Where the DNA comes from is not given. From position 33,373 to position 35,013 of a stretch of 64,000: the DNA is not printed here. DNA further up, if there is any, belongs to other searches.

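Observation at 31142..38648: An acyl-carrier module sits inside the glycan locus, pointing to a lipid-linked or N/O-acylated glycan.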

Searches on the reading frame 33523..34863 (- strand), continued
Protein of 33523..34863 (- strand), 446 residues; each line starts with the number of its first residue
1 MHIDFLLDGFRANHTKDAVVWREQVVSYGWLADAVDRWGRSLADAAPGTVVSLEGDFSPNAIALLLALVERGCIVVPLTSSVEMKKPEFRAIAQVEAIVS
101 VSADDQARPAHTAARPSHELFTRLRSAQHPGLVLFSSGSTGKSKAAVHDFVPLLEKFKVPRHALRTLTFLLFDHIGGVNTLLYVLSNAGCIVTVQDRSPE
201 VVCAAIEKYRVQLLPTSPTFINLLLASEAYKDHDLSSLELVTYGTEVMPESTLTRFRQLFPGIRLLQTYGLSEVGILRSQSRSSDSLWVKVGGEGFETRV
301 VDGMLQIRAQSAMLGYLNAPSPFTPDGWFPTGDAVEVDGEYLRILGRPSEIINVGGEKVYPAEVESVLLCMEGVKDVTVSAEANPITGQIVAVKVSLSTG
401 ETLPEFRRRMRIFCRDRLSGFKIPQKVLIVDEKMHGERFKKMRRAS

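Call 45: search_protein_families(library=pfam, proteins=[L043:11363-12562:+, L043:12585-13688:+, L043:13597-14541:+, L043:14510-16066:+, L043:16079-16543:-, L043:16754-19216:-, L043:19230-21026:-, L043:6568-8658:-, L043:5371-6549:-, L043:4332-5345:+], max_evalue=0.001)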
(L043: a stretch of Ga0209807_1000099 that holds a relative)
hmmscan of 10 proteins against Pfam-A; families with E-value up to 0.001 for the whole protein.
L043:11363-12562:+ (399 aa): 0 families

L043:12585-13688:+ (367 aa): 1 family
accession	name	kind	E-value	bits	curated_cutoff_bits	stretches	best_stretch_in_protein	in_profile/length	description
PF09924.15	LPG_synthase_C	-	3.2e-16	59.7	27.5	1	48-320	25-296/298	Phosphatidylglycerol lysyltransferase, C-terminal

L043:13597-14541:+ (314 aa): 2 families
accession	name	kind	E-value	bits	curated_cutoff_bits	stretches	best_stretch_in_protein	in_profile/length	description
PF14765.12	PS-DH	-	4.6e-19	69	23.7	1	158-299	16-161/166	Polyketide synthase dehydratase N-terminal domain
PF21089.3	PKS_DH_N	-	3e-11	43.6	27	1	46-117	13-88/103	Polyketide synthase dehydratase domain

L043:14510-16066:+ (518 aa): 1 family
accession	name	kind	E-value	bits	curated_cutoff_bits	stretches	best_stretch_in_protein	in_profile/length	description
PF03062.24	MBOAT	-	3.9e-12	46.5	27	1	171-397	80-308/337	MBOAT, membrane-bound O-acyltransferase family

L043:16079-16543:- (154 aa): 2 families
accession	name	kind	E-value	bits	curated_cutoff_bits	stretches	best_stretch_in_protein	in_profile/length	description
PF13474.12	SnoaL_3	-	2.4e-08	34.8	22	1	31-145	1-113/121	SnoaL-like domain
PF14534.12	DUF4440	-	5e-06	27.4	25.2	1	31-143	1-107/107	Domain of unknown function (DUF4440)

L043:16754-19216:- (820 aa): 6 families
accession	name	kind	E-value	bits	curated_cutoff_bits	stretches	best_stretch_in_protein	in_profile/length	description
PF04546.19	Sigma70_ner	-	6.3e-64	216.2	29.7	1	350-554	1-210/210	Sigma-70, non-essential region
PF03979.19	Sigma70_r1_1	-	1.3e-29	102.4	22.5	1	213-292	2-81/81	Sigma-70 factor, region 1.1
PF04539.22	Sigma70_r3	-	8.7e-25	87.1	25.3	1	664-739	1-76/78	Sigma-70 region 3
PF04542.20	Sigma70_r2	-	3.4e-23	81.6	24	1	587-655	3-71/71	Sigma-70 region 2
PF04545.22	Sigma70_r4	-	6.4e-20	70.9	24.1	1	753-806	1-50/50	Sigma-70, region 4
PF00140.25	Sigma70_r1_2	-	3.3e-13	49.8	22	1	309-340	1-32/34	Sigma-70 factor, region 1.2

L043:19230-21026:- (598 aa): 8 families
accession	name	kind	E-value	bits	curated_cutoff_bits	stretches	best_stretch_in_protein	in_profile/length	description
PF08275.17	DNAG_N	-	6.8e-40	136.5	26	1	120-242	1-127/128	DNA primase catalytic core, N-terminal domain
PF01807.25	Zn_ribbon_DnaG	-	9.1e-39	131.7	24.9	1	4-95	3-94/98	CHC2 zinc finger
PF13662.12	Toprim_4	-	1.7e-17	63.8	25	1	251-327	2-82/85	Toprim domain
PF13155.12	Toprim_2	-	6.3e-17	62.2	22.1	1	253-340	1-87/88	Toprim-like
PF01751.28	Toprim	-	3.5e-16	59.6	23.1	1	252-328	2-93/96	Toprim domain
PF10410.14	DnaB_bind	-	3.7e-14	53.1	20.6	1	360-415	1-56/56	DnaB-helicase binding domain of primase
PF08278.16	DnaG_DnaB_bind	-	1.6e-13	51.5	29.1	1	451-569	1-121/124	DNA primase DnaG DnaB-binding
PF13362.12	Toprim_3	-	9.5e-07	29.6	27.2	1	251-346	1-94/95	Toprim domain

L043:6568-8658:- (696 aa): 5 families
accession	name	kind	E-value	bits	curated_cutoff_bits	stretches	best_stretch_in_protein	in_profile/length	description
PF02737.24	3HCDH_N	-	7.7e-62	208.8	22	1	296-472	1-177/180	3-hydroxyacyl-CoA dehydrogenase, NAD binding domain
PF00378.25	ECH_1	-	4.2e-38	131.6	27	1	8-195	2-195/251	Enoyl-CoA hydratase/isomerase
PF00725.27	3HCDH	-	2e-34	118.4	22.1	2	477-569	1-97/97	3-hydroxyacyl-CoA dehydrogenase, C-terminal domain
PF16113.10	ECH_2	-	1.6e-22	80.9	27.2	1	13-180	2-177/335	Enoyl-CoA hydratase/isomerase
PF03446.21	NAD_binding_2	-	2e-05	25.1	21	1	296-411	1-97/161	NAD binding domain of 6-phosphogluconate dehydrogenase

L043:5371-6549:- (392 aa): 2 families
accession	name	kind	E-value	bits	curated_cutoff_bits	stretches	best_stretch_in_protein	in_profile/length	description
PF00108.29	Thiolase_N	-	3.3e-61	207.4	26.4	1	5-261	2-259/260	Thiolase, N-terminal domain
PF02803.24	Thiolase_C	-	3.6e-42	143.3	27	1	270-390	2-122/123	Thiolase, C-terminal domain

L043:4332-5345:+ (337 aa): 1 family
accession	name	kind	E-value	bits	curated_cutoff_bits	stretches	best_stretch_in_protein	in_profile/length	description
PF03401.19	TctC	-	5.5e-69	233.2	27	1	62-333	2-273/274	Tripartite tricarboxylate transporter family receptor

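Call 47: search_protein_families(library=pfam, proteins=[L015:8556-9320:+, L026:18369-19397:-, L085:276-770:+, L026:13328-17386:-, L038:6098-6757:+, L083:3872-5770:-, L073:2771-4126:+, L035:2769-4640:+], max_evalue=0.001)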
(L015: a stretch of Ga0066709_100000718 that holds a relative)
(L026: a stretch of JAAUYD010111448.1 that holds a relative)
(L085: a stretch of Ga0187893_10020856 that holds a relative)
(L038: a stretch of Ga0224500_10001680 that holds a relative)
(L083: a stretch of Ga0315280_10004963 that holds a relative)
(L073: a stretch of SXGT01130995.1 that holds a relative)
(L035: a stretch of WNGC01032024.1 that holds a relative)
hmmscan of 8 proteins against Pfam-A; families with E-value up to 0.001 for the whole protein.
L015:8556-9320:+ (254 aa): 8 families
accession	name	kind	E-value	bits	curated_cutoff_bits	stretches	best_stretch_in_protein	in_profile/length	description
PF13489.12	Methyltransf_23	-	2.4e-13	50.6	27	1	45-165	8-121/164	Methyltransferase domain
PF13649.12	Methyltransf_25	-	2.5e-12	47.7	27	1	65-156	1-97/97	Methyltransferase domain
PF08242.18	Methyltransf_12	-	2.9e-12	47.6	30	1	66-158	1-98/98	Methyltransferase domain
PF08241.18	Methyltransf_11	-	1.4e-10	42.1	21.2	1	66-160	1-95/95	Methyltransferase domain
PF13847.12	Methyltransf_31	-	6.4e-07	29.6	27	1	62-166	4-115/145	Methyltransferase domain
PF05219.18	DREV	-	7.6e-07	28.9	26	1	61-162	94-188/265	DREV methyltransferase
PF05401.17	NodS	-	8.3e-05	22.9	24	1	47-160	29-144/201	Nodulation protein S (NodS)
PF05891.18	Methyltransf_PK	-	0.001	19.1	27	0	51-168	43-167/218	AdoMet dependent proline di-methyltransferase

L026:18369-19397:- (342 aa): 1 family
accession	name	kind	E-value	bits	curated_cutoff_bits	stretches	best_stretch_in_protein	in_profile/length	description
PF03706.18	LPG_synthase_TM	-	2e-46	159.3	33.4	1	14-313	2-302/302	Lysylphosphatidylglycerol synthase TM region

L085:276-770:+ (164 aa): 1 family
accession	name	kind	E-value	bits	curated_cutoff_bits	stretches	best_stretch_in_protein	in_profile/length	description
PF11959.13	DUF3473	-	0.0003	21.2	29.6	1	28-108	17-94/130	Domain of unknown function (DUF3473)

L026:13328-17386:- (1352 aa): 1 family
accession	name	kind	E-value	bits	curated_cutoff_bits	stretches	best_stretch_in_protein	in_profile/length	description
PF01833.30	TIG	-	6.1e-31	106.7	20.9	4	271-356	1-84/84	IPT/TIG domain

L038:6098-6757:+ (219 aa): 6 families
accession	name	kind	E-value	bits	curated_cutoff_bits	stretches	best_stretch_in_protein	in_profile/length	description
PF08241.18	Methyltransf_11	-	1.3e-16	61.5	21.2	1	56-150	1-95/95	Methyltransferase domain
PF13649.12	Methyltransf_25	-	1.4e-12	48.6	27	1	56-146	2-97/97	Methyltransferase domain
PF13489.12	Methyltransf_23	-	1.3e-10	41.7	27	1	49-169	20-124/164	Methyltransferase domain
PF08242.18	Methyltransf_12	-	2.4e-07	31.8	30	1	56-148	1-98/98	Methyltransferase domain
PF13847.12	Methyltransf_31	-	2.7e-07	30.8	27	1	86-154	39-113/145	Methyltransferase domain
PF01209.24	Ubie_methyltran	-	0.00029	20.7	20.1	1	90-153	91-154/233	ubiE/COQ5 methyltransferase family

L083:3872-5770:- (632 aa): 4 families
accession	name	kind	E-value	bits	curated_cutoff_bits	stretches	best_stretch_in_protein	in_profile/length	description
PF00733.27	Asn_synthase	-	7.8e-95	318.9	21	1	239-620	2-353/354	Asparagine synthase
PF13537.11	GATase_7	-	4.3e-46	156.3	25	1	47-164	1-123/123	Glutamine amidotransferase domain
PF13522.11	GATase_6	-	8.1e-41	139.5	27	1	32-158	1-130/130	Glutamine amidotransferase domain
PF12481.13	DUF3700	-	4.6e-05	23.4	27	1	111-167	124-180/228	Aluminium induced protein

L073:2771-4126:+ (451 aa): 1 family
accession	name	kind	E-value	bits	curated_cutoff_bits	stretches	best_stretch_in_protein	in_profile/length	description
PF13385.13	Laminin_G_3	-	1.5e-09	38.6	27.6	1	149-293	40-150/151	Concanavalin A-like lectin/glucanases superfamily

L035:2769-4640:+ (623 aa): 6 families
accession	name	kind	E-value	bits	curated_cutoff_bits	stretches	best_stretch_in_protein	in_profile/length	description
PF01011.28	PQQ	-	7.7e-88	296.1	26.7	3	123-429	1-335/595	Glucose/ethanol/alcohol dehydrogenase, beta-propeller domain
PF13360.13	PQQ_2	-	2e-29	103.3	27.6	2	103-297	26-193/233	Outer membrane protein assembly factor BamB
PF13570.13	Beta-prop_ACSF4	-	4.8e-16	59.5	133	2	147-277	79-195/329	Beta-alanine-activating enzyme, beta-propeller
PF13442.11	Cytochrome_CBB3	-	6e-10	39.7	27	1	15-86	3-68/68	Cytochrome C oxidase, cbb3-type, subunit III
PF00034.26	Cytochrom_C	-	4.4e-06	28.3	21.3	1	16-89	2-89/90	Cytochrome c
PF25293.1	Beta-prop_EMC1_N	-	3e-05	24.2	34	0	567-612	39-84/219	EMC1 N-terminal beta-propeller domain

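Call 48: search_protein_families(library=ncbifam, proteins=[L043:11363-12562:+, L043:12585-13688:+, L043:13597-14541:+, L043:14510-16066:+, L043:8843-9271:+, L043:9290-9988:+], max_evalue=0.001)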
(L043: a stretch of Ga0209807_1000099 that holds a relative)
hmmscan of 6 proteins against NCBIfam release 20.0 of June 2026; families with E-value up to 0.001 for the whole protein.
L043:11363-12562:+ (399 aa): 0 families

L043:12585-13688:+ (367 aa): 0 families

L043:13597-14541:+ (314 aa): 1 family
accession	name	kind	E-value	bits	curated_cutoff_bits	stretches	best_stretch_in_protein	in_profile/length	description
NF041183.1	Pks2_ls1_myc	equivalog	7.1e-12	43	2400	1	50-294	912-1168/2086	sulfolipid-1 biosynthesis phthioceranic/hydroxyphthioceranic acid synthase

L043:14510-16066:+ (518 aa): 1 family
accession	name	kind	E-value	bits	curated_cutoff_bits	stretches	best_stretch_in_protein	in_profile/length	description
TIGR04091.1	LTA_dltB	equivalog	7.8e-44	150.4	375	1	90-404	68-361/380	D-alanyl-lipoteichoic acid biosynthesis protein DltB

L043:8843-9271:+ (142 aa): 0 families

L043:9290-9988:+ (232 aa): 228 families (the best 25 are shown)
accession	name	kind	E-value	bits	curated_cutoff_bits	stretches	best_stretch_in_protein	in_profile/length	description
TIGR01830.1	3oxo_ACP_reduc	equivalog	2e-46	158.6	297.75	1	7-231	2-236/239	3-oxoacyl-[acyl-carrier-protein] reductase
NF004198.0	PRK05653.1-3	equivalog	8.6e-46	156.4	296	1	5-231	9-244/248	3-oxoacyl-ACP reductase FabG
NF009464.0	PRK12824.1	subfamily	1.7e-44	152.3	269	1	5-231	4-240/245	3-oxoacyl-ACP reductase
NF009466.0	PRK12826.1-2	subfamily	1.7e-44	152.2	222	1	4-229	4-240/248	3-oxoacyl-ACP reductase FabG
NF005559.1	PRK07231.1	subfamily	1.1e-41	143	215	1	5-231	6-245/249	glucose 1-dehydrogenase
NF005067.0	PRK06484.1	equivalog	1e-40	139.8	713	1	4-230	10-248/524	short chain dehydrogenase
NF004791.0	PRK06138.1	equivalog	2.6e-40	138.3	312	1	5-231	7-247/252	SDR family oxidoreductase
NF005893.0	PRK07856.1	equivalog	4.8e-39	134.2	255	1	5-231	11-239/255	SDR family oxidoreductase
NF005753.0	PRK07577.1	equivalog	5.4e-39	134.1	310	1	3-231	3-230/237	SDR family oxidoreductase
TIGR01829.1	AcAcCoA_reduct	subfamily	6.6e-39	134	302.1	1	5-231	2-238/242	acetoacetyl-CoA reductase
NF004197.0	PRK05653.1-1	equivalog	2.2e-38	132.3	332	1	4-231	8-244/249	3-oxoacyl-ACP reductase FabG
NF005309.0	PRK06841.1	subfamily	7.2e-38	130.5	286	1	4-231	16-250/255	GolD/DthD family dehydrogenase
NF009093.0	PRK12429.1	subfamily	8e-38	130.2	258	1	4-229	6-252/259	3-hydroxybutyrate dehydrogenase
NF004778.0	PRK06124.1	equivalog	1.1e-36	126.5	303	1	4-229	12-248/256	SDR family oxidoreductase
NF004199.0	PRK05653.1-4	equivalog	1.2e-36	126.5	301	1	6-231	8-243/247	3-oxoacyl-ACP reductase FabG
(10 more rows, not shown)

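Call 74: search_solved_structures(query=L043:11363-12562:+, max_evalue=1)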
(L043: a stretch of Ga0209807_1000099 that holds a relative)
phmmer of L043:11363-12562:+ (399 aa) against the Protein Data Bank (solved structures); distinct sequences matched with E-value up to 1: 0.

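Call 76: search_dna_similar(query=window:33523-34863:-, collection=plasmids, mode=protein, max_evalue=1e-20, max_rows=12)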
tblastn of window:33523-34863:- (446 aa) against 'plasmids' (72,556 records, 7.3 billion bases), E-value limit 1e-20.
Records with a match: 80; places in all: 86; records where one place covers at least 80% of the query: 54.
Best place of each record, by identity: <60% 80.
By first word of the organism name: Bacillus 36; Azospirillum 7; Aminobacter 6; Bradyrhizobium 5; Sulfitobacter 5; Rhizobium 3; Burkholderia 2; Halomarina 2; Natrinema 2; Rhodococcus 2; and 10 more.
By predicted mobility (MOB-suite, as given by PLSDB): non-mobilizable 64; conjugative 10; mobilizable 6.
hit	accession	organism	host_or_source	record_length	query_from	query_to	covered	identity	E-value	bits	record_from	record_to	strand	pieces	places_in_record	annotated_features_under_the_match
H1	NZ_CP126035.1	Bradyrhizobium elkanii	Glycine max,soybean,root nodule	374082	1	446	100%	53.0%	2e-124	405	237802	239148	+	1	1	fatty acid--CoA ligase family protein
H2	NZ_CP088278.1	Bradyrhizobium barranii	Glycine max cv. AC Glengarry,cell ...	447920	1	446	100%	53.0%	2e-124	405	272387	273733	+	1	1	fatty acid--CoA ligase family protein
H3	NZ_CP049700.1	Bradyrhizobium barranii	Glycine max cv. AC Glengarry,cell ...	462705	1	446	100%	53.0%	2e-124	405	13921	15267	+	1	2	fatty acid--CoA ligase family protein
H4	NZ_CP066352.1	Bradyrhizobium japonicum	Glycine max,DNA isolated from pure ...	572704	1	446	100%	53.0%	4e-124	404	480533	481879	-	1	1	fatty acid--CoA ligase family protein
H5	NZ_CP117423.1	Bacillus cereus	-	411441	1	445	100%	52.9%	7e-151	481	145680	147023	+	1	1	fatty acid--CoA ligase family protein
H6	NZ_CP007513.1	Bacillus bombysepticus str. Wang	separated from the corpses of silkworms ...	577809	1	445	100%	52.9%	7e-151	481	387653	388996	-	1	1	fatty acid--CoA ligase family protein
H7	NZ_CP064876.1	Bacillus toyonensis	sediment,deep-sea sediment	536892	1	445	100%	52.9%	1e-149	477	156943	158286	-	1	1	fatty acid--CoA ligase family protein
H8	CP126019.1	Bradyrhizobium japonicum USDA 123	Glycine max,soybean,root nodule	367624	1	446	100%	52.7%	3e-123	401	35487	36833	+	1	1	fatty acid--CoA ligase family protein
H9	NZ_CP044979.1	Bacillus thuringiensis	whole organism,soil sample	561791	1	445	100%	52.7%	4e-151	481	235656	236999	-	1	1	fatty acid--CoA ligase family protein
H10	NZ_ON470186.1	Bacillus thuringiensis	-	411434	1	445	100%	52.7%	2e-150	480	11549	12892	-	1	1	fatty acid--CoA ligase family protein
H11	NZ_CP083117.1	Bacillus thuringiensis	whole organism,Biopesticide Delfin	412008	1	445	100%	52.7%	2e-150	480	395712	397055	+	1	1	fatty acid--CoA ligase family protein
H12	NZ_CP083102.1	Bacillus thuringiensis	whole organism,Biopesticide DiPel DF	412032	1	445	100%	52.7%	2e-150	480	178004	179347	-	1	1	fatty acid--CoA ligase family protein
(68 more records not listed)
